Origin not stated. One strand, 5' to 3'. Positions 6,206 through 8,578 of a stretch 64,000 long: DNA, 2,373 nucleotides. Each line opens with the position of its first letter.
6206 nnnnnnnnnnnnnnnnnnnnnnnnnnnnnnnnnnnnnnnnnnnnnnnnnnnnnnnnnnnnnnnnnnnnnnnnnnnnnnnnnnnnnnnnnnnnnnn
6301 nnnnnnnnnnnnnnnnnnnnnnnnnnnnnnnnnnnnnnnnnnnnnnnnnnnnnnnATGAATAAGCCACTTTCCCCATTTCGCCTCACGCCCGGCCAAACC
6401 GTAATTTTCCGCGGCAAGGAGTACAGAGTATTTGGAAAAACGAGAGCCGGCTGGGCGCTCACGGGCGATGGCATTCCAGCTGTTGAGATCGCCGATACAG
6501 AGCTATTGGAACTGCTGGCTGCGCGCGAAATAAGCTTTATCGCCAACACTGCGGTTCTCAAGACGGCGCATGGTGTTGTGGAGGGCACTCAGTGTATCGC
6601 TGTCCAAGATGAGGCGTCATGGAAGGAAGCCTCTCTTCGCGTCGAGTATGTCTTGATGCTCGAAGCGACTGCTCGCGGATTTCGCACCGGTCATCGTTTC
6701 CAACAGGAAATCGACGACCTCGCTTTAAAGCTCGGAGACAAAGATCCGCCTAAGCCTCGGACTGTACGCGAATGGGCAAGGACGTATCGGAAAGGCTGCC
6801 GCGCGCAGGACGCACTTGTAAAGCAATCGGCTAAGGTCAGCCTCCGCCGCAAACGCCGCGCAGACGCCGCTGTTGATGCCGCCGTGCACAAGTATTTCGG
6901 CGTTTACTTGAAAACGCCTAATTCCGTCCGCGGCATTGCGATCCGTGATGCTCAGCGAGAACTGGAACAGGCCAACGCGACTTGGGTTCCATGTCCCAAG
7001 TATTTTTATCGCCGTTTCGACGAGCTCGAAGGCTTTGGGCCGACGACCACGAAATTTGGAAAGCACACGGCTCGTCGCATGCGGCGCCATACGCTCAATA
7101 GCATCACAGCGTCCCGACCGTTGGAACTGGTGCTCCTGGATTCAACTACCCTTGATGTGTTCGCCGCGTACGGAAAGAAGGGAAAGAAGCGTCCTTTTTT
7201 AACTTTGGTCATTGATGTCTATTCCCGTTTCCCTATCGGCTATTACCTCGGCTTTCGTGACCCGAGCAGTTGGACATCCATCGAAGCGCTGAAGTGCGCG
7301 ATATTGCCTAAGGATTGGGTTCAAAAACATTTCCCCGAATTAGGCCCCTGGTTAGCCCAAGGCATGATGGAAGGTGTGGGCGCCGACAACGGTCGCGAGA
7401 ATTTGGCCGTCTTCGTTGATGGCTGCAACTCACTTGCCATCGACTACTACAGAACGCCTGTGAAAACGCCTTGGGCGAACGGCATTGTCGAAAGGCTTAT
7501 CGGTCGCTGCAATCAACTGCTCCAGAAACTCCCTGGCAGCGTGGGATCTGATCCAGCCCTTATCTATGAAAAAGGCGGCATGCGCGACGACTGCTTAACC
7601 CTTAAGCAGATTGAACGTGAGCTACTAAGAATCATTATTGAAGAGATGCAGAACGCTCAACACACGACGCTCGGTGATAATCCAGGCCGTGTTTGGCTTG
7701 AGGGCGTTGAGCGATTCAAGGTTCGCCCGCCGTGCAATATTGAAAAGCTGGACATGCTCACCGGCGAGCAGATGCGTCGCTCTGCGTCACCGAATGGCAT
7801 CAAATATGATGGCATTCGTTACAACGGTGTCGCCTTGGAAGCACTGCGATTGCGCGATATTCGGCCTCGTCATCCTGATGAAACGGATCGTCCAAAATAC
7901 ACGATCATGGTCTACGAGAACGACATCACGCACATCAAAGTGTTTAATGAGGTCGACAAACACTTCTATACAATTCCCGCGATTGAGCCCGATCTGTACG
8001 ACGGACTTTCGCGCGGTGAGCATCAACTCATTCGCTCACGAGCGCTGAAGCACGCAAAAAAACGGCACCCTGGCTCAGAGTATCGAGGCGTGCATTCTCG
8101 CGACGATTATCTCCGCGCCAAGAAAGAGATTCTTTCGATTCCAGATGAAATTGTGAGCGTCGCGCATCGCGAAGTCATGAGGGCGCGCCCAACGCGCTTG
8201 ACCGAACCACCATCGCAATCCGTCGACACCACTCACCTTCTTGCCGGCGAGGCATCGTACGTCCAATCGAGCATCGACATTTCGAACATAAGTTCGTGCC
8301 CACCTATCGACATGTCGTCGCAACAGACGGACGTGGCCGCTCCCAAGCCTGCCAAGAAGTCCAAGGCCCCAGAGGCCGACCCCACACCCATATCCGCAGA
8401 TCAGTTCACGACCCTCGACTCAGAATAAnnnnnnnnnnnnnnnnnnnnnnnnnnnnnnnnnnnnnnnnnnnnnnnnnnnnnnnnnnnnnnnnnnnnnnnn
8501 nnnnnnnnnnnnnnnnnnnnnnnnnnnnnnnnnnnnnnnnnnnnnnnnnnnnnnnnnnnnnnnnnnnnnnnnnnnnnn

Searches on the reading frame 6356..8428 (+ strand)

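Call 64: search_protein_families(library=pfam, proteins=[window:6356-8428:+], max_evalue=0.01)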
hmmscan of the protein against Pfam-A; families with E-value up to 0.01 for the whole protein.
window:6356-8428:+ (690 aa): 1 family
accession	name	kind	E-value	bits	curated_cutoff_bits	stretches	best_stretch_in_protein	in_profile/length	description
PF00665.32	rve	-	0.0082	16.8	32.6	0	267-316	11-59/102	Integrase core domain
